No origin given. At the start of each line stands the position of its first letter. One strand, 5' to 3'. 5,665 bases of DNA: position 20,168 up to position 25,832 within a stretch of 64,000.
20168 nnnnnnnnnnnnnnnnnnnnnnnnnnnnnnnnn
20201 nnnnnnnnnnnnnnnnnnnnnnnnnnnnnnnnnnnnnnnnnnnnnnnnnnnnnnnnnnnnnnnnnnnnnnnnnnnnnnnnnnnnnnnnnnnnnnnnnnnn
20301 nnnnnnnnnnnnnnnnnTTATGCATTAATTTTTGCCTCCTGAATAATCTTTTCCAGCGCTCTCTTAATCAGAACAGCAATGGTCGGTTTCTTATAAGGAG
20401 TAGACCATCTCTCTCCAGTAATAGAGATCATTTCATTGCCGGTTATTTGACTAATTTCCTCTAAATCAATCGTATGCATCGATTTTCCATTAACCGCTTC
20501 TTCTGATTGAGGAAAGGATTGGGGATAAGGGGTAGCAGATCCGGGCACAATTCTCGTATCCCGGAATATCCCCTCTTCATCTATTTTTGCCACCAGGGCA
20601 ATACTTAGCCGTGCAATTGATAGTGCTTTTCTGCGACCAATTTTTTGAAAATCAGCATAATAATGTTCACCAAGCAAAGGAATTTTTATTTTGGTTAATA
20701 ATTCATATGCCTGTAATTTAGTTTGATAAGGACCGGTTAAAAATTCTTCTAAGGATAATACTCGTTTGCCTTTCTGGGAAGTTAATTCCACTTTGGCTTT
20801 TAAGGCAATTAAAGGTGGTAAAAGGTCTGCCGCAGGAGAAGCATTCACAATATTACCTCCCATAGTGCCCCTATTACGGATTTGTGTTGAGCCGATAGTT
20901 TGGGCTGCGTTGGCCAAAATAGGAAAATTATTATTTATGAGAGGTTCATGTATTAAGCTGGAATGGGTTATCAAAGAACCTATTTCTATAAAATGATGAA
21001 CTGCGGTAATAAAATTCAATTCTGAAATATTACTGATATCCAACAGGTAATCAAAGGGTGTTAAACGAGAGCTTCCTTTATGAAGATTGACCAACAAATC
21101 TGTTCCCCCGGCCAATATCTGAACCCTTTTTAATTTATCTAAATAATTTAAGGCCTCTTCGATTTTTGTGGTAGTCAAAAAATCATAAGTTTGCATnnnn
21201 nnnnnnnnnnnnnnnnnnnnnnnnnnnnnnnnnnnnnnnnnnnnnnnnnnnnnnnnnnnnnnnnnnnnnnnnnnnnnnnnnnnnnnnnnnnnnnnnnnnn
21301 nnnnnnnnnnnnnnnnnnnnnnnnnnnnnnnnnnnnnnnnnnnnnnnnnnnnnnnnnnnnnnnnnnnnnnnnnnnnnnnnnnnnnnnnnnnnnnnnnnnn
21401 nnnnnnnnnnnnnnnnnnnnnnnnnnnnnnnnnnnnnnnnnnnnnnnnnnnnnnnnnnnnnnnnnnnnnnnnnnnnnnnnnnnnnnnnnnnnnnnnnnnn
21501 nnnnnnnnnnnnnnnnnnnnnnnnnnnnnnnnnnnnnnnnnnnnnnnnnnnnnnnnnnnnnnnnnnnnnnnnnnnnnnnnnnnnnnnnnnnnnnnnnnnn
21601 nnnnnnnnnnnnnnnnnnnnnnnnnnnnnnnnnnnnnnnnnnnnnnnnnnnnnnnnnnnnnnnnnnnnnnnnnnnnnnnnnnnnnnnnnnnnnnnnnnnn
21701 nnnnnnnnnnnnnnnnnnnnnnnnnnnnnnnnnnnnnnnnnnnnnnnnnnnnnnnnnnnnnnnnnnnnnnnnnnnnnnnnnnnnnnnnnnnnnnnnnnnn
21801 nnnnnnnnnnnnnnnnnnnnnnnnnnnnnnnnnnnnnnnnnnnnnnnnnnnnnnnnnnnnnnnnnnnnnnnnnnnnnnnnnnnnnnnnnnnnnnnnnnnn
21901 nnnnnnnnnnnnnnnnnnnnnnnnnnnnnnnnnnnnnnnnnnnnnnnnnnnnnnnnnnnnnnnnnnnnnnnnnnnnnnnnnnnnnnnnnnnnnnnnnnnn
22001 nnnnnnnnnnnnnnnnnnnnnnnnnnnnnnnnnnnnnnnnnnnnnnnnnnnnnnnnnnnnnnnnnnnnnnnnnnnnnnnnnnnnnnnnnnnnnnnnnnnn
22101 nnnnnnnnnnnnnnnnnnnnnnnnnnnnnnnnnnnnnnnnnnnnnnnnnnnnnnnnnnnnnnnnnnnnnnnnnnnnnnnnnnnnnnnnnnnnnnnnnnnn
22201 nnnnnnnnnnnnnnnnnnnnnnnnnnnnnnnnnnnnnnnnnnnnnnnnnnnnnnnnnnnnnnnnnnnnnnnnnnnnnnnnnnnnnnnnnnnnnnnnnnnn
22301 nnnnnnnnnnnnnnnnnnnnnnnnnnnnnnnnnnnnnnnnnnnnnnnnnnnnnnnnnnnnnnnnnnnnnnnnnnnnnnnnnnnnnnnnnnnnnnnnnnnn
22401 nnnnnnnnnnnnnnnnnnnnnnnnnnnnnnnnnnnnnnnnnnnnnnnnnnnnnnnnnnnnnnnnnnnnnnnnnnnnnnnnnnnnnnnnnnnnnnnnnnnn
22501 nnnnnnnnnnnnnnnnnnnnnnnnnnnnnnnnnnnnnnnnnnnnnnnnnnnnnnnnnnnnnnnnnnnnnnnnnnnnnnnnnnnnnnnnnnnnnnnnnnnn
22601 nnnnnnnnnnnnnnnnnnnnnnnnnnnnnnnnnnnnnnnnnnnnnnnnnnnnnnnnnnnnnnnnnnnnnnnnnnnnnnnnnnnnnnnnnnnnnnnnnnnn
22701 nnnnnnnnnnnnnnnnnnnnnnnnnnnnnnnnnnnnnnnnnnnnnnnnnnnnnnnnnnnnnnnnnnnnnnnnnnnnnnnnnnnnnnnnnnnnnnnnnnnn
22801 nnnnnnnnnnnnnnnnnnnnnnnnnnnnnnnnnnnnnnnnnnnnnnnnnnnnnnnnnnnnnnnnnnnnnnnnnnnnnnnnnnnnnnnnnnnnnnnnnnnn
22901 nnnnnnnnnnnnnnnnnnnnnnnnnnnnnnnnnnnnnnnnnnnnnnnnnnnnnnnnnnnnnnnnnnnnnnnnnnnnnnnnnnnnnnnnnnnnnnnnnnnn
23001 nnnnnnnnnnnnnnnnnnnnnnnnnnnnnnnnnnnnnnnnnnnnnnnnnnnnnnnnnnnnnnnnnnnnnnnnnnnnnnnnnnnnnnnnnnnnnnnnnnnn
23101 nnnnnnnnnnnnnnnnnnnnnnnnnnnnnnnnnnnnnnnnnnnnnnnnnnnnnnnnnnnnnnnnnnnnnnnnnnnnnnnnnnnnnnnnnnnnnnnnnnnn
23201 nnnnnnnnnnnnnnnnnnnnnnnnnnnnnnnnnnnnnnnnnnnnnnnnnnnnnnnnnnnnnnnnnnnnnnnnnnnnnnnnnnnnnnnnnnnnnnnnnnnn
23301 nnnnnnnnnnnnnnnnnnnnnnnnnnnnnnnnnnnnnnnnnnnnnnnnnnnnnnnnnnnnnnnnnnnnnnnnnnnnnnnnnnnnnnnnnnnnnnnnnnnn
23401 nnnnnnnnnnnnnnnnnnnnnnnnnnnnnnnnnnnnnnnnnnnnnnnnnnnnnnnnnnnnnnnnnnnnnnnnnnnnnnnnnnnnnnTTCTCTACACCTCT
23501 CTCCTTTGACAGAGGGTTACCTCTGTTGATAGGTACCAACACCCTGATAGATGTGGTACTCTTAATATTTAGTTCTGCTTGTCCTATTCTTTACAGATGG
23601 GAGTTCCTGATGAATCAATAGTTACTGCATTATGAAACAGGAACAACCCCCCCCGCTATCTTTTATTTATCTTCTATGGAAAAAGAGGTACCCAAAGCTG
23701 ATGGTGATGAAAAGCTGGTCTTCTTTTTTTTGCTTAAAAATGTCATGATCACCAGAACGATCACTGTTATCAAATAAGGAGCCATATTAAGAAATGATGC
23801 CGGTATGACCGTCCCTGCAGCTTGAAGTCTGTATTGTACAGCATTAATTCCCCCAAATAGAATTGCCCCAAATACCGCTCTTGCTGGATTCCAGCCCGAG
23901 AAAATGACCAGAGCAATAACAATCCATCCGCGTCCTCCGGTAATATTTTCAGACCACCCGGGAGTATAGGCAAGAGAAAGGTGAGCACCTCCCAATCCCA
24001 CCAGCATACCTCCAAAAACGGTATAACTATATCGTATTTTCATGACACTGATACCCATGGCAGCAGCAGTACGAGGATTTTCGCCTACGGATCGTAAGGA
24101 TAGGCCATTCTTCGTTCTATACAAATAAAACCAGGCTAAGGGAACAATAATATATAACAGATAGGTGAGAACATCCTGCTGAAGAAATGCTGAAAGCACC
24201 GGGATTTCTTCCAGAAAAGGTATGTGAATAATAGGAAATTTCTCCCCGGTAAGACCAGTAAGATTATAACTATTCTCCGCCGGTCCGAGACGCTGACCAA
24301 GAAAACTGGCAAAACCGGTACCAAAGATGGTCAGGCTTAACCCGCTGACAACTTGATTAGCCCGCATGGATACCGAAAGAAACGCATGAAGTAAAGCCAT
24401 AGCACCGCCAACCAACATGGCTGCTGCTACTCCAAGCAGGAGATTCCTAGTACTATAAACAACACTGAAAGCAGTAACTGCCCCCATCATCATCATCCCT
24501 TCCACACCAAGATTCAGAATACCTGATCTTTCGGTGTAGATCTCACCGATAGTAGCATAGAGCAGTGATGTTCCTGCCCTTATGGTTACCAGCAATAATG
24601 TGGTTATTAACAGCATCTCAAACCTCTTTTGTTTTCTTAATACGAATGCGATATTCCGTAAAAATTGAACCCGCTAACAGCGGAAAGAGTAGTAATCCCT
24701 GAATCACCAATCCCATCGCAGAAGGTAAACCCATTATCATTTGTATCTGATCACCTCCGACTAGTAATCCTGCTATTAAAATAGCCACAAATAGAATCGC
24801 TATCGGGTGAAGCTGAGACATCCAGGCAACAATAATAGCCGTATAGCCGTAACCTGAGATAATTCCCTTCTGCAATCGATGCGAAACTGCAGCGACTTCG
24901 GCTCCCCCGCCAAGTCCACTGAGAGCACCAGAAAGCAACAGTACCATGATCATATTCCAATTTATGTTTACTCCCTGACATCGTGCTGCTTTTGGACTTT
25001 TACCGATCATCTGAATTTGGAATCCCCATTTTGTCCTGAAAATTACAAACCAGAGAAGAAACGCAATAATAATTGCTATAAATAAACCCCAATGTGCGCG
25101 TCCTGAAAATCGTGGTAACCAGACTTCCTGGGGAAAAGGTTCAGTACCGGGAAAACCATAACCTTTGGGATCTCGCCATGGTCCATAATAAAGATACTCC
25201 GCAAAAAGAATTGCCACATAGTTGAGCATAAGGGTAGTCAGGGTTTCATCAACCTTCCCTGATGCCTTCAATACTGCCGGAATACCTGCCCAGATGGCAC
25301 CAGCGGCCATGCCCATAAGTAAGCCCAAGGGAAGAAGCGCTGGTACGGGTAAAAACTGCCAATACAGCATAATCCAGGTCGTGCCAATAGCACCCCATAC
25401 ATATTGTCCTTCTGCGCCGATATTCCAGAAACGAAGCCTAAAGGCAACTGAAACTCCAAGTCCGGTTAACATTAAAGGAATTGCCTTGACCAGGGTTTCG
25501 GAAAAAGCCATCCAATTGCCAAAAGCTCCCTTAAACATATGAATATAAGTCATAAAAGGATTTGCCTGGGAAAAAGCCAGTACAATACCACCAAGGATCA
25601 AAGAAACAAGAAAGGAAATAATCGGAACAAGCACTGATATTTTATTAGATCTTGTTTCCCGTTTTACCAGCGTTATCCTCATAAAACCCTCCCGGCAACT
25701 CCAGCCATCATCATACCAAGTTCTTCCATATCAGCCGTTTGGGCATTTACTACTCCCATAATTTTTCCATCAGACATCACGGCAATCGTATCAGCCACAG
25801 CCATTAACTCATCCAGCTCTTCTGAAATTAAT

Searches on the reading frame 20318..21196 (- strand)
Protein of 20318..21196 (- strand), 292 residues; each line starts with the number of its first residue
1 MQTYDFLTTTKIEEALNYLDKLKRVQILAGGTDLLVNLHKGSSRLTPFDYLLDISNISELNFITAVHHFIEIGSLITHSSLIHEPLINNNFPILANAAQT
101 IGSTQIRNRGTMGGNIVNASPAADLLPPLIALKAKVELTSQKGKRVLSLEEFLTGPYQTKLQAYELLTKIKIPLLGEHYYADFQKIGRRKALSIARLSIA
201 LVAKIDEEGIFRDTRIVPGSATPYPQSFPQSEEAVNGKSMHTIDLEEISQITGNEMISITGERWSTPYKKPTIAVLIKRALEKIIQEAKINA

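Call 7: search_protein_families(library=ncbifam, proteins=[window:20318-21196:-], max_evalue=0.00001)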
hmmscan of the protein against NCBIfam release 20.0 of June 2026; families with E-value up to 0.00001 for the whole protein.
window:20318-21196:- (292 aa): 8 families
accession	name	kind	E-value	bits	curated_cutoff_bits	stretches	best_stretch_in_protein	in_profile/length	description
NF043083.1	XdhB_XDHase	equivalog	2.4e-62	210.7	310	1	7-288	8-287/289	xanthine dehydrogenase subunit XdhB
NF007427.0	PRK09971.1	equivalog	3e-57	194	287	1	7-289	8-288/292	xanthine dehydrogenase FAD-binding subunit XdhB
NF041019.1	glyceraldDH_beta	equivalog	2.2e-55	187.9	350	1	5-283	7-279/280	glyceraldehyde dehydrogenase subunit beta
TIGR02963.1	xanthine_xdhA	equivalog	2.8e-40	138.3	467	1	12-280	201-464/468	xanthine dehydrogenase small subunit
TIGR03199.1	pucC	equivalog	3.8e-28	98.5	306.05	1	10-276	2-261/264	xanthine dehydrogenase subunit C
TIGR03195.1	4hydrxCoA_B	equivalog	3e-26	92.3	404.55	2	5-117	6-115/321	4-hydroxybenzoyl-CoA reductase subunit beta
TIGR03312.1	Se_sel_red_FAD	hypoth_equivalog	5e-09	35.7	241.5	1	53-158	45-145/257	molybdopterin-dependent oxidoreductase FAD-binding subunit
TIGR02969.1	mam_aldehyde_ox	subfamily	7.2e-09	33.7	1912.3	1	95-234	334-475/1330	aldehyde oxidase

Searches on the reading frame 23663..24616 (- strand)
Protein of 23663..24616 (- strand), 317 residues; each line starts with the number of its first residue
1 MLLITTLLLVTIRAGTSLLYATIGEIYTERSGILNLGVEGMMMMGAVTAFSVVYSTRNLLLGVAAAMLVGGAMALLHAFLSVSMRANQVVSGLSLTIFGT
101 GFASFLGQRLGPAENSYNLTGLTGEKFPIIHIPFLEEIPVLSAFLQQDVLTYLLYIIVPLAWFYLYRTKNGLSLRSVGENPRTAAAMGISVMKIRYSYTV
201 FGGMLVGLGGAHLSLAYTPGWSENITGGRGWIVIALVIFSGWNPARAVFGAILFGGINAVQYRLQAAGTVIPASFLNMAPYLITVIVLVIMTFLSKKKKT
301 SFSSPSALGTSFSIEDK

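Call 7: search_protein_families(library=ncbifam, proteins=[window:23663-24616:-], max_evalue=0.00001)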
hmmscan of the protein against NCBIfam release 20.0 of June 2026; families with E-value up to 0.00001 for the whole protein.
window:23663-24616:- (317 aa): 2 families
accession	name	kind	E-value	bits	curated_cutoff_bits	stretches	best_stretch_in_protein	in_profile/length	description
NF047928.1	ABC_B6_perm_1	equivalog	3.8e-49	167.5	465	1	3-295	9-296/311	putative B6 ABC transporter permease subunit 1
NF047929.1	ABC_B6_perm_2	equivalog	1.4e-13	50.7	400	1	12-299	50-333/337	putative B6 ABC transporter permease subunit 2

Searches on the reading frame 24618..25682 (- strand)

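Call 7: search_protein_families(library=ncbifam, proteins=[window:24618-25682:-], max_evalue=0.00001)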
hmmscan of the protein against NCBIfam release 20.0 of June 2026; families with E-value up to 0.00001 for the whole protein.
window:24618-25682:- (354 aa): 3 families
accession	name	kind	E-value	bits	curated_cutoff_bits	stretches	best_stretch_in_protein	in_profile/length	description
NF047929.1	ABC_B6_perm_2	equivalog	1.2e-49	169.3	400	1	17-335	3-322/337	putative B6 ABC transporter permease subunit 2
NF047928.1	ABC_B6_perm_1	equivalog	5e-11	42.3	465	1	63-306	17-258/311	putative B6 ABC transporter permease subunit 1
NF007014.0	PRK09478.1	equivalog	1.4e-10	41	386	1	200-267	187-254/336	galactose/methyl galactoside ABC transporter permease MglC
